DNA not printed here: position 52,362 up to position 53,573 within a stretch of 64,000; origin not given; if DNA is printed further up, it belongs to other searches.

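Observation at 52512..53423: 303-aa ORF beside AbiE carries an R-x4-H (HEPN-like) motif and a double CxxC zinc ribbon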

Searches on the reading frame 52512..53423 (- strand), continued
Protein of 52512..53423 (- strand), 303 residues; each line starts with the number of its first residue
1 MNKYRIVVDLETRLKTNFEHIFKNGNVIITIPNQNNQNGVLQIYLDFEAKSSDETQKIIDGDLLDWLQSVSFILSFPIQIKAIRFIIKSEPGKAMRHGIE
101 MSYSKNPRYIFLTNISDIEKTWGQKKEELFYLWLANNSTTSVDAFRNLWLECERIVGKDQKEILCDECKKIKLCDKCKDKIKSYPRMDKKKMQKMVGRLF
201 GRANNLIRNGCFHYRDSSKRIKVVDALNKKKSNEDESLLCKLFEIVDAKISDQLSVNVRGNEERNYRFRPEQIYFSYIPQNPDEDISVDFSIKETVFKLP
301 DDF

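Call 50: search_protein_families(library=padloc, proteins=[L013:1393-2961:+, L006:178-1119:+, L006:2098-2649:-, L009:8775-9686:+, L016:8934-9566:+, L016:6607-7623:+, L016:7827-8795:+, L014:909-1892:+, P0004, P0005], max_evalue=0.1)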
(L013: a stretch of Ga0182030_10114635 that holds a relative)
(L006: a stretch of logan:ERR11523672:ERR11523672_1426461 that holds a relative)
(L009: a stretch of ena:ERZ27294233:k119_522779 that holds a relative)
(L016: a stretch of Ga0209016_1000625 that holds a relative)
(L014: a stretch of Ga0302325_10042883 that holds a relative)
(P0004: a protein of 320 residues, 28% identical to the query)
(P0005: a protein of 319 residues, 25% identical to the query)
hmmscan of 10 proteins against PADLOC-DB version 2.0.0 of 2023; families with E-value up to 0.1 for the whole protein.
L013:1393-2961:+ (522 aa): 2 families
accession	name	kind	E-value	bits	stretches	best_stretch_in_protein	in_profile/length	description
PDLC00792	Cyclase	-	0.00058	17.3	1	283-351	14-83/236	oligonucleotide-cyclase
PDLC00796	Cyclase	-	0.003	14.9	1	282-351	15-82/432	oligonucleotide-cyclase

L006:178-1119:+ (313 aa): 0 families

L006:2098-2649:- (183 aa): 0 families

L009:8775-9686:+ (303 aa): 0 families

L016:8934-9566:+ (210 aa): 1 family
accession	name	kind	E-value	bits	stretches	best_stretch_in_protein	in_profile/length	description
PDLC02359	Tin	-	0.00085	16.8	1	32-104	31-102/239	Tin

L016:6607-7623:+ (338 aa): 0 families

L016:7827-8795:+ (322 aa): 0 families

L014:909-1892:+ (327 aa): 0 families

P0004 (320 aa): 0 families

P0005 (319 aa): 1 family
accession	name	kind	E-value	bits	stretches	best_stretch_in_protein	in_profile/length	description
PDLC03820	RTasHEPN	-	0.041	12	1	206-226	74-94/148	DRT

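Call 53: find_homologous_proteins(query=A4, max_evalue=0.01)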
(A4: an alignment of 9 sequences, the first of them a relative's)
Query A4 (9 sequences) (303 aa, profile of the alignment): 2 proteins with E <= 0.01 among 3043 candidates.
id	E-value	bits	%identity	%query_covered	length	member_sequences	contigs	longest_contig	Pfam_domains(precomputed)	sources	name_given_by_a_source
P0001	3.9e-89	317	100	100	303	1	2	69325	-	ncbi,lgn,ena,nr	ncbi:hypothetical protein KAR34_12585 [bacterium]|nr:hypothetical protein [bacterium]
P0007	5.1e-89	317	22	48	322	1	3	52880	-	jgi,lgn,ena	-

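Call 62: predict_structure(alignment_id=A5)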
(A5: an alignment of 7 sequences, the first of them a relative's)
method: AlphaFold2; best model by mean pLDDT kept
length: 303 residues; sequences in the alignment: 7
mean_pLDDT: 61.3   pTM: 0.50
mean pLDDT of the five models: 61.3, 61.3, 54.0, 51.6, 51.0
residues with pLDDT >= 90: 5; 70-90: 83; 50-70: 137; < 50: 78
segments of 3 or more residues with pLDDT < 50: 104-127, 215-221, 227-269
pLDDT, mean of each block of 10 residues (from residue 1): 83 68 85 69 87 69 72 65 78 81 45 41 48 59 64 67 62 57 63 61 57 51 50 44 41 32 35 74 80 53 54
secondary structure, 60 per line:
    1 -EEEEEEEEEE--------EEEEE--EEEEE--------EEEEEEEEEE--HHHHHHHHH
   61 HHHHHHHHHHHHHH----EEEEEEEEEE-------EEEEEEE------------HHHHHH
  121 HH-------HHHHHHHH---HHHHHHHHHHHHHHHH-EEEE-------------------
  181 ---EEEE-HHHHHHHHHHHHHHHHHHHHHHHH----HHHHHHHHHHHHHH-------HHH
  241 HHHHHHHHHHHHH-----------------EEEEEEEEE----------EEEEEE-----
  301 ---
elements in order: E2-11 E20-24 E27-31 E40-49 H52-74 E79-88 E96-102 H115-122 H130-137 H141-156 E158-161 E184-187 H189-212 H217-230 H238-253 E271-279 E290-295

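Call 67: fold_search(model_id=the predicted structure, library=pdb)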
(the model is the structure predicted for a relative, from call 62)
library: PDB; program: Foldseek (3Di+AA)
matches with E <= 10: 364; with E <= 0.001: 0
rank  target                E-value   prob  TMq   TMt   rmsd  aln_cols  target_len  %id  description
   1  5tum_A                5.3e-02  0.92  0.18  0.15   7.2       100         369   12  Crystal structure of tetracycline destructase Tet(56) (released 2017-05-10)
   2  5tuk_B                8.1e-02  0.92  0.19  0.16   7.9       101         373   12  Crystal structure of tetracycline destructase Tet(51) (released 2017-05-10)
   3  5tuk_D                9.1e-02  0.89  0.19  0.16   7.5        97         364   14  Crystal structure of tetracycline destructase Tet(51) (released 2017-05-10)
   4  5tuk_C                1.0e-01  0.90  0.19  0.16   7.4       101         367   13  Crystal structure of tetracycline destructase Tet(51) (released 2017-05-10)
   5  5tuk_A                1.4e-01  0.87  0.19  0.16   7.6       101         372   13  Crystal structure of tetracycline destructase Tet(51) (released 2017-05-10)
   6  5tui_B                1.4e-01  0.85  0.19  0.16   7.3        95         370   12  Crystal structure of tetracycline destructase Tet(50) in complex with chlortetracycline (released 2017-05-10)
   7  3v3o_C                1.6e-01  0.85  0.14  0.12   3.4        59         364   14  Crystal structure of TetX2 T280A: an adaptive mutant in complex with tigecycline (released 2013-01-30)
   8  2y6r_C                1.6e-01  0.84  0.16  0.14   4.9        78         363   13  Structure of the TetX monooxygenase in complex with the substrate 7- chlortetracycline (released 2011-03-23)
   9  3v3o_B                1.8e-01  0.69  0.17  0.15   7.8       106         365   10  Crystal structure of TetX2 T280A: an adaptive mutant in complex with tigecycline (released 2013-01-30)
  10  5a67                  1.8e-01  0.13  0.15  0.19  10.2       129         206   10  Crystal structure of AtTTM3 in complex with tripolyphosphate and manganese ion (form B) (released 2015-08-05)
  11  2y6r_A                1.9e-01  0.80  0.16  0.13   4.6        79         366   13  Structure of the TetX monooxygenase in complex with the substrate 7- chlortetracycline (released 2011-03-23)
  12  8twf_A                1.9e-01  0.80  0.18  0.15   7.6       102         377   12  Crystal structure of tetracycline destructase Tet(56-3) (released 2024-07-03)
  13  5ts5_B                1.9e-01  0.80  0.20  0.14   4.5       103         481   16  Crystal structure of L-amino acid oxidase from Bothrops atrox (released 2017-04-26)
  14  3v3n_A                2.1e-01  0.80  0.14  0.12   4.0        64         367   17  Crystal structure of TetX2 T280A: an adaptive mutant in complex with minocycline (released 2013-01-02)
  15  2xyo_C                2.1e-01  0.72  0.16  0.14   4.7        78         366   15  Structural basis for a new tetracycline resistance mechanism relying on the TetX monooxygenase (released 2011-03-23)
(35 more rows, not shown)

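Call 68: fold_search(model_id=the predicted structure, library=viral)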
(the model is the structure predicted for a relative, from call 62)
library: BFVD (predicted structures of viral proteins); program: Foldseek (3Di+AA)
matches with E <= 10: 318; with E <= 0.001: 0
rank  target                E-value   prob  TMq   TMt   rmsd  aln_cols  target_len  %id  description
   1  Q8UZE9                6.7e-02  0.12  0.16  0.09  23.1       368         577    9  BcRF1 [Macacine gammaherpesvirus 4]
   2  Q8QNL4                8.4e-02  0.30  0.18  0.26  16.7       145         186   11  EsV-1-53 [Ectocarpus siliculosus virus 1 (isolate New Zealand/Kaikoura/1988)]
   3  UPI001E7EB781         1.1e-01  0.51  0.14  0.43   8.1        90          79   16  (no name look-up for this kind of identifier)
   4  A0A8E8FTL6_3          1.2e-01  0.08  0.16  0.04  30.4       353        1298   10  Polyprotein [Bemisia tabaci pesti-like virus 1]
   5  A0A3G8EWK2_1          1.3e-01  0.05  0.10  0.04  22.1       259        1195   10  Polyprotein [Sclerotium rolfsii endornavirus 1]
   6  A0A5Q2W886            1.6e-01  0.38  0.15  0.34   8.3       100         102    9  (no name in the UniProt tables at hand)
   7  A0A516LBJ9            1.7e-01  0.84  0.22  0.28   3.8       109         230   14  (no name in the UniProt tables at hand)
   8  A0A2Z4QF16            1.7e-01  0.44  0.14  0.34   7.3        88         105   14  Uncharacterized protein [Erwinia phage vB_EamM_Alexandra]
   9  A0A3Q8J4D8            1.8e-01  0.51  0.16  0.08   6.2       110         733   13  Herpesvirus UL87 C-terminal domain-containing protein [Vombatid gammaherpesvirus 1]
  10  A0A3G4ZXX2            2.0e-01  0.72  0.19  0.17   6.5       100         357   12  Monooxygenase, FAD-binding domain-containing protein [Edafosvirus sp.]
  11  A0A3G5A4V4            2.2e-01  0.75  0.19  0.43   4.6       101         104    6  Uncharacterized protein [Homavirus sp.]
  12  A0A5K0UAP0            3.1e-01  0.33  0.19  0.27  11.0       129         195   12  Uncharacterized protein (Fragment) [Yasminevirus sp. GU-2018]
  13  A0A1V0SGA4            4.4e-01  0.03  0.12  0.08  28.9       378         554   11  Uncharacterized protein [Hokovirus HKV1]
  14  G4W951                4.6e-01  0.12  0.12  0.19  15.7       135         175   10  Uncharacterized protein [Tetrasphaera phage TJE1]
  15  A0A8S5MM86            4.9e-01  0.28  0.16  0.30   6.0        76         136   14  Uncharacterized protein [Myoviridae sp. ct3Pt8]
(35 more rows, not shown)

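Call 70: search_protein_families(library=padloc, alignment_id=A4, max_evalue=10)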
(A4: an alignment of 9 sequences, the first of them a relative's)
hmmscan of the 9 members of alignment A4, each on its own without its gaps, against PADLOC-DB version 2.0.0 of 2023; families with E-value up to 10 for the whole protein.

A. member 1, P0001 (303 aa): 0 families

B. families by the number of members that match (of 9 scanned): 1 family
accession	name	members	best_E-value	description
PDLC03820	RTasHEPN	1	0.041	DRT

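Call 82: search_protein_families(library=ncbifam, proteins=[P0002, P0003, P0004, P0005, P0007, L014:909-1892:+], max_evalue=10)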
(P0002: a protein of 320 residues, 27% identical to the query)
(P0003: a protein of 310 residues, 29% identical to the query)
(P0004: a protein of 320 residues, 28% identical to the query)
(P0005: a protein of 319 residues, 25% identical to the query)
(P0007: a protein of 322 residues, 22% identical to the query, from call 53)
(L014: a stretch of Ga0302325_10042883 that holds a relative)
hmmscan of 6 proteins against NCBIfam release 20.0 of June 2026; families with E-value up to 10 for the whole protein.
P0002 (320 aa): 1 family
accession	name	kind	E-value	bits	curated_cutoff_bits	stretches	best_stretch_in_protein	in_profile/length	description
TIGR04165.1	methano_modCys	hypoth_equivalog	0.12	12.7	60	1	170-181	38-49/50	TIGR04165 family Cys-rich peptide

P0003 (310 aa): 0 families

P0004 (320 aa): 3 families
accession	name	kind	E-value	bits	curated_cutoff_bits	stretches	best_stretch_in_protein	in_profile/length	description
NF004910.0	PRK06266.1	equivalog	0.023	13.9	180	1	164-205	139-181/185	transcription initiation factor E subunit alpha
TIGR03830.1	CxxCG_CxxCG_HTH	subfamily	0.077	12.8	61.8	1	166-215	29-77/127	type II TA system antitoxin MqsA family protein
TIGR00373.1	TIGR00373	equivalog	0.15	11.5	149.5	1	160-200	120-161/162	transcription factor E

P0005 (319 aa): 0 families

P0007 (322 aa): 0 families

L014:909-1892:+ (327 aa): 1 family
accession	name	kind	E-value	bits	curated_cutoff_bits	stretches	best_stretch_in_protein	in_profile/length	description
NF038384.1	zinc_YnfU_fam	subfamily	0.053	13.1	36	1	167-189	13-35/52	YnfU family zinc-binding protein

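Call 86: find_related_loci(query=A6, collection=genome_contigs, flank=8000)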
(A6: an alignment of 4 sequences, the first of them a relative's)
Query A6 (319 aa) in genome_contigs; peptide patterns used: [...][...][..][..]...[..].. (x = any residue, [..] = any of these).
89 stretches matched a pattern; 1 encode a relative of the query (tblastn E <= 1e-3); 1 distinct loci.
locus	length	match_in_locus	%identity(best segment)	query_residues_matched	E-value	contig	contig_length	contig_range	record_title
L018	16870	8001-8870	25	2-289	2e-17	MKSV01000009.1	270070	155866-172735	MAG: Acidobacteriales bacterium 59-55 SCNpilot_cont_750_bf_scaffold_45, whole genome shotgun sequence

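Call 94: search_protein_families(library=pfam, proteins=[L018:7995-8987:+, L018:5140-7899:+, L018:4395-4859:+], max_evalue=1)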
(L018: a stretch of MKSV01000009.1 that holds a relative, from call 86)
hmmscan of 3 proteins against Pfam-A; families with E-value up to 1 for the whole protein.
L018:7995-8987:+ (330 aa): 1 family
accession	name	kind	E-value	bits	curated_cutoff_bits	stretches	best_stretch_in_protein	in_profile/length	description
PF20100.4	DUF6490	-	0.07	13.6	23.7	1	15-75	59-119/127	Family of unknown function (DUF6490)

L018:5140-7899:+ (919 aa): 14 families
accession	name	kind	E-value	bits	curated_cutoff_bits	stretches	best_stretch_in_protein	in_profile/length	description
PF08751.17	TrwC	-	4.4e-85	286.2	25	1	10-300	1-285/286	TrwC relaxase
PF13604.12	AAA_30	-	5.6e-57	193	27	1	438-624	1-190/191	AAA domain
PF13245.12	AAA_19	-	2.5e-13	50.8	25.1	1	443-562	1-129/134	AAA domain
PF01443.25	Viral_helicase1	-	2.8e-09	37.6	21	2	461-566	4-101/228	Viral superfamily 1 RNA helicase core domain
PF22232.2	TraI_hel_assoc_N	-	1.9e-06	28.9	27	1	462-556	1-98/99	TraI helicase-associated ssDNA bd, N-terminal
PF13538.12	UvrD_C_2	-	3.5e-06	27.2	27.4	1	819-862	1-45/52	UvrD-like helicase C-terminal domain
PF02562.22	PhoH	-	0.00083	19.3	27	1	525-566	121-162/205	PhoH-like protein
PF18335.7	SH3_13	-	0.011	15.9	41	1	754-794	17-57/65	ATP-dependent RecD-like DNA helicase SH3 domain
PF06188.17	HrpE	-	0.031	14.6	23.5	1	277-353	13-89/191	HrpE/YscL/FliH and V-type ATPase subunit E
PF00005.33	ABC_tran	-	0.1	13.6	25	1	452-550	8-95/137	ABC transporter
PF03266.21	NTPase_1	-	0.13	12.5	23.9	1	459-490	3-34/168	NTPase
PF13401.12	AAA_22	-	0.15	12.8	27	0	454-551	4-85/130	AAA domain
PF13191.12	AAA_16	-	0.79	10.6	32.6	1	446-558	15-139/167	AAA ATPase domain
PF00448.28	SRP54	-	0.89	9.6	22.7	0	457-485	3-31/196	SRP54-type protein, GTPase domain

L018:4395-4859:+ (154 aa): 0 families

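Call 128: search_solved_structures(query=A9, max_evalue=10, show_alignments=1)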
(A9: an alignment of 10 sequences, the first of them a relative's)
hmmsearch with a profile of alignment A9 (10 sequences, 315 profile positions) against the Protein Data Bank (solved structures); distinct sequences matched with E-value up to 10: 1.
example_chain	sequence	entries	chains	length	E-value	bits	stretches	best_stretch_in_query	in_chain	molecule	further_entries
9hxj_A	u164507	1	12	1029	0.012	18.1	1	133-168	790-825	Maltose/maltodextrin-binding periplasmic protein,Bacterial antiviral defense protein Ec3Ap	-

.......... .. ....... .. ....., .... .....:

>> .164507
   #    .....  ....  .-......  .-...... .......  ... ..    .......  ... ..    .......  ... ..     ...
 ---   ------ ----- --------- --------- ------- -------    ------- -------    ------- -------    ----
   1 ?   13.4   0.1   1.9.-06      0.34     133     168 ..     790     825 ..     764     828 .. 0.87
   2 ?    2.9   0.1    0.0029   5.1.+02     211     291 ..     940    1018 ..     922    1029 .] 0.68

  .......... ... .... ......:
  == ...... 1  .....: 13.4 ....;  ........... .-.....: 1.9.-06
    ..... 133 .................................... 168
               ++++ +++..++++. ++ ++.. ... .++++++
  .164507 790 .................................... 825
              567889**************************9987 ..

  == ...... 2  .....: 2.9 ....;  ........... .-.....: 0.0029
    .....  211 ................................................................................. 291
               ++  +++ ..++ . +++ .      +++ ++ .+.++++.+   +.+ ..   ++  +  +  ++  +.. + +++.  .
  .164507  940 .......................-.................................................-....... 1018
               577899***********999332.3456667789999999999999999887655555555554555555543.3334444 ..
